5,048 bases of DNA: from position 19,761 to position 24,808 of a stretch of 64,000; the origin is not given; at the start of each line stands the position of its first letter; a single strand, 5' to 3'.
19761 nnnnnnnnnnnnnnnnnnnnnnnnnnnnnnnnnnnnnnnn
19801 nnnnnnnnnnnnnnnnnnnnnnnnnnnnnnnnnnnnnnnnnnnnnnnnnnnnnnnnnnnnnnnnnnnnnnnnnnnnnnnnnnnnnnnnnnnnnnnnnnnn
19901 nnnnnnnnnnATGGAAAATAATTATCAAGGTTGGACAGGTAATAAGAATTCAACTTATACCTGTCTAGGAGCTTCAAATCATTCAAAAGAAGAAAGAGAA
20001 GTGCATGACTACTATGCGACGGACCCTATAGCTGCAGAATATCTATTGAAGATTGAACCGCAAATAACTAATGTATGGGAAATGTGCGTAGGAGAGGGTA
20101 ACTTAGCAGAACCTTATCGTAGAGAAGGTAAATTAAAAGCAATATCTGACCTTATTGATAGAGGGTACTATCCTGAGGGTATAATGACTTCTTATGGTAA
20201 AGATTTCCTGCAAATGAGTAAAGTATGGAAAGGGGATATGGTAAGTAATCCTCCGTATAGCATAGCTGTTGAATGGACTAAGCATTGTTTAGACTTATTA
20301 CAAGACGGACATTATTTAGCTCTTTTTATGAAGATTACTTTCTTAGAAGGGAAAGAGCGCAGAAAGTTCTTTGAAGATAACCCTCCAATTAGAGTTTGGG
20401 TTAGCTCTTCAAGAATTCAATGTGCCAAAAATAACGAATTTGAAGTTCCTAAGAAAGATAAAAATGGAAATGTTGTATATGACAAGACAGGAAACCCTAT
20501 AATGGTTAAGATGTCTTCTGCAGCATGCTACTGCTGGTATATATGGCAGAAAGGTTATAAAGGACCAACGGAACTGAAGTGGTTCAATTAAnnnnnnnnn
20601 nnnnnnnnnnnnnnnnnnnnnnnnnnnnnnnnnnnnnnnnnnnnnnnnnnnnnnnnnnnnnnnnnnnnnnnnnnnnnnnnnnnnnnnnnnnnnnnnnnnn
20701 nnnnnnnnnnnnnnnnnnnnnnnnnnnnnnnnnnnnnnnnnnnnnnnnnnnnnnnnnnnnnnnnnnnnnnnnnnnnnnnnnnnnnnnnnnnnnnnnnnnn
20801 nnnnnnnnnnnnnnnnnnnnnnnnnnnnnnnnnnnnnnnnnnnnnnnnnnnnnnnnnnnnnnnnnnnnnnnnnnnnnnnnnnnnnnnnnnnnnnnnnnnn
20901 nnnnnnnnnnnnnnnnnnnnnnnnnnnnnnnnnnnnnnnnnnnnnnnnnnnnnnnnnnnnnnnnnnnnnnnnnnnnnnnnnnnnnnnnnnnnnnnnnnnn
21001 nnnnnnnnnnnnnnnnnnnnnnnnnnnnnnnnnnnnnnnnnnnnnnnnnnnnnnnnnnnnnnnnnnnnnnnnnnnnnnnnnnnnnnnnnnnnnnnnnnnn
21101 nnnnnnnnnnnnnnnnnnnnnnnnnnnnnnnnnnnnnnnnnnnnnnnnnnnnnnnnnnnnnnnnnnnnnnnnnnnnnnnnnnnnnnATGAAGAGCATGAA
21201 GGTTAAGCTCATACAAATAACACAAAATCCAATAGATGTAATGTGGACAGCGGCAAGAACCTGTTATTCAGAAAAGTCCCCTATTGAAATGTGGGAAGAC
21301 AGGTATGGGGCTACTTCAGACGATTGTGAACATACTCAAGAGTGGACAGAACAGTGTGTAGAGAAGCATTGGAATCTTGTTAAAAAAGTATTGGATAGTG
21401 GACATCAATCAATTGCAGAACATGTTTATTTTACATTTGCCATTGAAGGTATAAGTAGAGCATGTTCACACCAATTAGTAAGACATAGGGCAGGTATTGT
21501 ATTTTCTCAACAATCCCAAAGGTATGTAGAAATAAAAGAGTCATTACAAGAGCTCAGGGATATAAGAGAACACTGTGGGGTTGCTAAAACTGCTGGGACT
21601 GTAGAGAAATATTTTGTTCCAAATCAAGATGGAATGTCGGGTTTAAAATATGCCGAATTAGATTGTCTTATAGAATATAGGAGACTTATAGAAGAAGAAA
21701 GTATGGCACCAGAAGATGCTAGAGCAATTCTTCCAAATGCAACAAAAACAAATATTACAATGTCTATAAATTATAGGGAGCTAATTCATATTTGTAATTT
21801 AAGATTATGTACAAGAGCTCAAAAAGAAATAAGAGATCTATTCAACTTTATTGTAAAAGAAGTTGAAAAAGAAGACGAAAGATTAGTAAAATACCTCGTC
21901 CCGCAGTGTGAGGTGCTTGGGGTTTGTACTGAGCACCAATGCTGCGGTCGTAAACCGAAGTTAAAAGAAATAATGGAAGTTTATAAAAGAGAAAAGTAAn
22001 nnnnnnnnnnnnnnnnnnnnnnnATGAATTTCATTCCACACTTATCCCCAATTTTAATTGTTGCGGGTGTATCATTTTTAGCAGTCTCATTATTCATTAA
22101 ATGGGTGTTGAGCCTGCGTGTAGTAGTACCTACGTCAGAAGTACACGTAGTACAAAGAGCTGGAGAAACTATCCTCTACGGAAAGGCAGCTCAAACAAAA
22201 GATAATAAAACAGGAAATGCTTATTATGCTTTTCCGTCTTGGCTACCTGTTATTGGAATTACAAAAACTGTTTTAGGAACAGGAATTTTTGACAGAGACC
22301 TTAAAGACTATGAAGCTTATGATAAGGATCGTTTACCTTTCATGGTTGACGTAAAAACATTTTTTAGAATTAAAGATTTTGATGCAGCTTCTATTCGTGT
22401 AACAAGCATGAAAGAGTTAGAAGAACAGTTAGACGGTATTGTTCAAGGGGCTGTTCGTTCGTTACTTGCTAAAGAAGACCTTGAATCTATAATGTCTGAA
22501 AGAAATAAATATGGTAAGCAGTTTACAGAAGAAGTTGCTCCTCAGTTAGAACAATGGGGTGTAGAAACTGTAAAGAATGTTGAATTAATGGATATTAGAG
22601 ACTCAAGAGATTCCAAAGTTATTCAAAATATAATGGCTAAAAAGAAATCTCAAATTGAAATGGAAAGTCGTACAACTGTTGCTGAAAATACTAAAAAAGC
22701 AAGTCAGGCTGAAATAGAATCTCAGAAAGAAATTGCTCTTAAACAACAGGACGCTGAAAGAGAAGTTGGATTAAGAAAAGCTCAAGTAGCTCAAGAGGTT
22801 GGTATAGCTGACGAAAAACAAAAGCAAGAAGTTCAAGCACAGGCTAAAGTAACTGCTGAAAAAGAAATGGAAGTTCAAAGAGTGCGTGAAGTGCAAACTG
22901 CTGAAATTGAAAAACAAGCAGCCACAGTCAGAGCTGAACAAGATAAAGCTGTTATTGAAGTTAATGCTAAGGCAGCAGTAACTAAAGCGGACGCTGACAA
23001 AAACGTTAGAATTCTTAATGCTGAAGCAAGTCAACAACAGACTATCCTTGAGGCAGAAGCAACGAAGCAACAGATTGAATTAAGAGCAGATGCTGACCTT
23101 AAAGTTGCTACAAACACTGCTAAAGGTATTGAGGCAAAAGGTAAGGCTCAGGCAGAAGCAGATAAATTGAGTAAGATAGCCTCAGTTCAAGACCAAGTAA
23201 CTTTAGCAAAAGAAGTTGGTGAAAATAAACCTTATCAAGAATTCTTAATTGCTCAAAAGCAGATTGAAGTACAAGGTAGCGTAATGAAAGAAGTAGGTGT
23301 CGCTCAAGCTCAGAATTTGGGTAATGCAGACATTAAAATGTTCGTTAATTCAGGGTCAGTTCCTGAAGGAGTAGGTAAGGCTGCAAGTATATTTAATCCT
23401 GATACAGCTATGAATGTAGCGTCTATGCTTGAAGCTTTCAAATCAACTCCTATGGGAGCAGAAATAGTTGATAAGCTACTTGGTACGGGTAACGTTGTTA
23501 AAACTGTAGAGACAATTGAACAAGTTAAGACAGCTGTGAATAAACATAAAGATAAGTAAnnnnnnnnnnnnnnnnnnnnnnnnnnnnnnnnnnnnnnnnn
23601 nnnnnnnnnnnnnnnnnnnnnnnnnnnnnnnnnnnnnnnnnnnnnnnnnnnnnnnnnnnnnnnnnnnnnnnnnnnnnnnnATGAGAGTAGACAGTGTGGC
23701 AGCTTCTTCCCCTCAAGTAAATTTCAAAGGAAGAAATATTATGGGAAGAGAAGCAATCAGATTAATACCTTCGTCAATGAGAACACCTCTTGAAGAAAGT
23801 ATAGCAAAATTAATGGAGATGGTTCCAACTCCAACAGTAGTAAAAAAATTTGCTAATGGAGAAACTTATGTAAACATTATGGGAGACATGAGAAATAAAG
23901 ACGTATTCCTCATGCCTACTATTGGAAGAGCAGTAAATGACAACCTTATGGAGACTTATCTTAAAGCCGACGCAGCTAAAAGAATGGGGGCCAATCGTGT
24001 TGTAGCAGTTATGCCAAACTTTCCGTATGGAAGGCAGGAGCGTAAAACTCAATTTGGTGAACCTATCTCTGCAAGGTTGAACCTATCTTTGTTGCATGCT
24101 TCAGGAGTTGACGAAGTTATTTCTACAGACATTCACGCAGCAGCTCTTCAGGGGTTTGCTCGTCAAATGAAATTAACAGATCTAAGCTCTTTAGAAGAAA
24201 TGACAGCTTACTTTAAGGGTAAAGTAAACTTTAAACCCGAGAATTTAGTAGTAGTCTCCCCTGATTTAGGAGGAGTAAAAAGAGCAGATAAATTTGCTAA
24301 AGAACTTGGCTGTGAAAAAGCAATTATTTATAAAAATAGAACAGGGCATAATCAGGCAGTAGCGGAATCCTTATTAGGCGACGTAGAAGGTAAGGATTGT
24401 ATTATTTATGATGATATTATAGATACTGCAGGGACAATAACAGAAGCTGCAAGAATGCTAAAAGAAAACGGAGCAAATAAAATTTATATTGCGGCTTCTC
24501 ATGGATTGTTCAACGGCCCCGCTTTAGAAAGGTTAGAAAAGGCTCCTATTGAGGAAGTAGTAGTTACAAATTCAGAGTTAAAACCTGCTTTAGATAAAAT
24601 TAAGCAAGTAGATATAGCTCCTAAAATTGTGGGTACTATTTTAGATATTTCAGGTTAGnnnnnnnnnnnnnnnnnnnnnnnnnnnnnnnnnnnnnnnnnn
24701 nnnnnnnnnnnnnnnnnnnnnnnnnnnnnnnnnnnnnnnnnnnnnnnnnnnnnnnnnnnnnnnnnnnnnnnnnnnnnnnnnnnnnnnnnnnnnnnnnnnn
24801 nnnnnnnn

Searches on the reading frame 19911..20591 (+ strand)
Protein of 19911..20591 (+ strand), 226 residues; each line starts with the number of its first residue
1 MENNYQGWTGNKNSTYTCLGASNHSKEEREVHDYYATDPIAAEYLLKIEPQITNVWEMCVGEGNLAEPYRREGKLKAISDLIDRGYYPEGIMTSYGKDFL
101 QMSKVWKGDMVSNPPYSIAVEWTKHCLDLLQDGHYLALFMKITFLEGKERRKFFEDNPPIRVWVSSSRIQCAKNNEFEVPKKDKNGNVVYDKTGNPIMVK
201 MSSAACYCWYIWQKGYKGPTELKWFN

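Call 10: search_protein_families(library=phrogs, proteins=[window:19911-20591:+], max_evalue=0.00001)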
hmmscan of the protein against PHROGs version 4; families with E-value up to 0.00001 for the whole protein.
window:19911-20591:+ (226 aa): 1 family
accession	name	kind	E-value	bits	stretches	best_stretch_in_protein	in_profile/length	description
phrog_799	-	other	9.6e-53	181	1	6-226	186-380/458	DNA methyltransferase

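Call 29: search_protein_families(library=ncbifam, proteins=[window:19911-20591:+], max_evalue=0.01)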
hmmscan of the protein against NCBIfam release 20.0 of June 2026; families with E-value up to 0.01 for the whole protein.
window:19911-20591:+ (226 aa): 0 families

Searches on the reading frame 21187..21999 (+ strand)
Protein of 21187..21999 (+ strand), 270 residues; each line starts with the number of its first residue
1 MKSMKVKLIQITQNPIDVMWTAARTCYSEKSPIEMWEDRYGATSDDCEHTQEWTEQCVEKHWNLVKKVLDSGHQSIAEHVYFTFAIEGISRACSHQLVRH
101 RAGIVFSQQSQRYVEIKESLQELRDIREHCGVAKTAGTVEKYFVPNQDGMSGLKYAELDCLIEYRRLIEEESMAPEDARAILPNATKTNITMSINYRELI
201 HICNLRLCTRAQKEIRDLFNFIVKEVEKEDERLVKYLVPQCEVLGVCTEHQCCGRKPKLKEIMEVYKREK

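Call 10: search_protein_families(library=phrogs, proteins=[window:21187-21999:+], max_evalue=0.00001)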
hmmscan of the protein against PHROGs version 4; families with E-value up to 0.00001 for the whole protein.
window:21187-21999:+ (270 aa): 4 families
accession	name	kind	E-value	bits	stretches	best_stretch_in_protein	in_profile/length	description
phrog_85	-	DNA, RNA and nucleotide metabolism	3.1e-47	162.6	1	2-228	369-574/866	thymidylate synthase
phrog_22708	-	DNA, RNA and nucleotide metabolism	2.4e-15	57.6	1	52-116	63-126/242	thymidylate synthase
phrog_10644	-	DNA, RNA and nucleotide metabolism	3.1e-11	44.6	1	89-220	7-137/160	thymidylate synthase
phrog_35637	-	DNA, RNA and nucleotide metabolism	7.2e-08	32.9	1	67-252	122-291/366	thymidylate synthase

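Call 29: search_protein_families(library=ncbifam, proteins=[window:21187-21999:+], max_evalue=0.01)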
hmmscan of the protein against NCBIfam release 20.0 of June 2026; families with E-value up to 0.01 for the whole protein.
window:21187-21999:+ (270 aa): 1 family
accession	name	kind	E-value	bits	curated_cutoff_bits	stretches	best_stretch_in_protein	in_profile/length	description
TIGR02170.1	thyX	equivalog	1e-47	162.4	87.9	1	5-233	1-207/211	FAD-dependent thymidylate synthase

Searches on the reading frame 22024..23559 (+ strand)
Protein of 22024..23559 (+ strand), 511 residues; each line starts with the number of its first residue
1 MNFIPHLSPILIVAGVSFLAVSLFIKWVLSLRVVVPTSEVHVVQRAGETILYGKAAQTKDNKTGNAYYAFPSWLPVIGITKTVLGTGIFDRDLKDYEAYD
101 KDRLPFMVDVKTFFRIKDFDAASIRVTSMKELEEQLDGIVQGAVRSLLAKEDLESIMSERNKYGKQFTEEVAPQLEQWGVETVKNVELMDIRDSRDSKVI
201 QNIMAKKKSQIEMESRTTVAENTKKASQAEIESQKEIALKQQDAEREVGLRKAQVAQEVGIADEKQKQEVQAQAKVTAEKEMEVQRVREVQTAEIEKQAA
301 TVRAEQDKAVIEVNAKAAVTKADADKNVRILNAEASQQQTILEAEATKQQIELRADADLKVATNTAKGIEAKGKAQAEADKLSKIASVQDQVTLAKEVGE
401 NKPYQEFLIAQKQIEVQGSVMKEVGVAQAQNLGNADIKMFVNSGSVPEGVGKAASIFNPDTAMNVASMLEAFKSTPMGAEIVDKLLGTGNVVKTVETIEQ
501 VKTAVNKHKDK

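Call 10: search_protein_families(library=phrogs, proteins=[window:22024-23559:+], max_evalue=0.00001)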
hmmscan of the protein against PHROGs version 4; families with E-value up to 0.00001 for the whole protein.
window:22024-23559:+ (511 aa): 0 families

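Call 29: search_protein_families(library=ncbifam, proteins=[window:22024-23559:+], max_evalue=0.01)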
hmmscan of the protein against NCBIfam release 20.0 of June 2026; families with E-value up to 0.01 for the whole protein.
window:22024-23559:+ (511 aa): 1 family
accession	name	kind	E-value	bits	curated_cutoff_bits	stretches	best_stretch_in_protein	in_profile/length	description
NF058507.1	FlotScfldFlot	equivalog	1.4e-10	40.9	700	1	96-445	83-436/477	flotillin lipid rafts scaffold protein FloT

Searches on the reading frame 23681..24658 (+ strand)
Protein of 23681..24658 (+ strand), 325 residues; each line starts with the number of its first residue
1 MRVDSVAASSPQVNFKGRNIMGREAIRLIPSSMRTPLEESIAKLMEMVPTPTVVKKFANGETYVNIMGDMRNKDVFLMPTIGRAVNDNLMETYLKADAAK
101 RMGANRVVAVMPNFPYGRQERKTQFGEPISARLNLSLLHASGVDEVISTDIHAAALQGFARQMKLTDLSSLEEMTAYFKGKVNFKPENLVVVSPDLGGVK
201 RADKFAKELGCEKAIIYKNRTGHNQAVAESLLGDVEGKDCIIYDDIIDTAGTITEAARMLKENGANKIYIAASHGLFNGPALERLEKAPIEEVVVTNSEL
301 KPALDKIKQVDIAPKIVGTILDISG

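Call 10: search_protein_families(library=phrogs, proteins=[window:23681-24658:+], max_evalue=0.00001)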
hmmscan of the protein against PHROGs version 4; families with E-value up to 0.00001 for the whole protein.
window:23681-24658:+ (325 aa): 2 families
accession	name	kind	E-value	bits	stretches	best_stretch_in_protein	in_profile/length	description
phrog_619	-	other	5.7e-44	151.3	1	52-300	15-263/282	ribose-phosphate pyrophosphokinase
phrog_12872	-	other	6e-08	32.8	1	107-255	74-222/547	nicotinamide phosphoribosyl transferase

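Call 29: search_protein_families(library=ncbifam, proteins=[window:23681-24658:+], max_evalue=0.01)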
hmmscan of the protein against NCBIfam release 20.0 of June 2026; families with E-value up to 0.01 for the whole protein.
window:23681-24658:+ (325 aa): 23 families
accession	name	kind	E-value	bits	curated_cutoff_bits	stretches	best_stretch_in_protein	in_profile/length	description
TIGR01251.1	ribP_PPkin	subfamily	9e-91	304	113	1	27-323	2-298/309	ribose-phosphate diphosphokinase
NF002320.0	PRK01259.1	subfamily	8e-81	271.8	297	1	25-320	6-301/316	ribose-phosphate diphosphokinase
NF002844.0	PRK03092.1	equivalog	2.4e-77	260.4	438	1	28-322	14-311/326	ribose-phosphate diphosphokinase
NF002758.0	PRK02812.1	equivalog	6.6e-72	242.4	518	1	19-311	15-304/330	ribose-phosphate pyrophosphokinase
NF002618.0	PRK02269.1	equivalog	8.7e-66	222.7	460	1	26-323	6-306/321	ribose-phosphate diphosphokinase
NF001815.0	PRK00553.1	equivalog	4.6e-64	216.6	484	1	34-312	18-297/332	ribose-phosphate pyrophosphokinase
NF002095.0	PRK00934.1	equivalog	6.5e-59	199.4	296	1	28-317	3-281/287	ribose-phosphate diphosphokinase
NF002686.0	PRK02458.1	equivalog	6.6e-57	193.4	506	1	23-299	7-280/323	ribose-phosphate diphosphokinase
NF003428.0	PRK04923.1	equivalog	8.6e-56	189.4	536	1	33-323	14-307/319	ribose-phosphate diphosphokinase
NF005299.0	PRK06827.1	subfamily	1.9e-45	155.2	327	1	51-297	57-328/383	phosphoribosylpyrophosphate synthetase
NF005537.0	PRK07199.1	subfamily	6.8e-36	123.9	322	1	40-298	17-272/301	ribose-phosphate diphosphokinase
TIGR01367.1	pyrE_Therm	equivalog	9.9e-08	31.8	150.25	1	188-272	59-140/187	orotate phosphoribosyltransferase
NF002620.0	PRK02277.1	subfamily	3.2e-07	30.2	115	1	190-294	89-195/201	orotate phosphoribosyltransferase-like protein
TIGR01203.1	HGPRTase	equivalog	6.3e-05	22.8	150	1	223-271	71-119/167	hypoxanthine phosphoribosyltransferase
NF008616.0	PRK11595.1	equivalog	0.00025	20.6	304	1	229-270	179-220/227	DNA utilization protein GntX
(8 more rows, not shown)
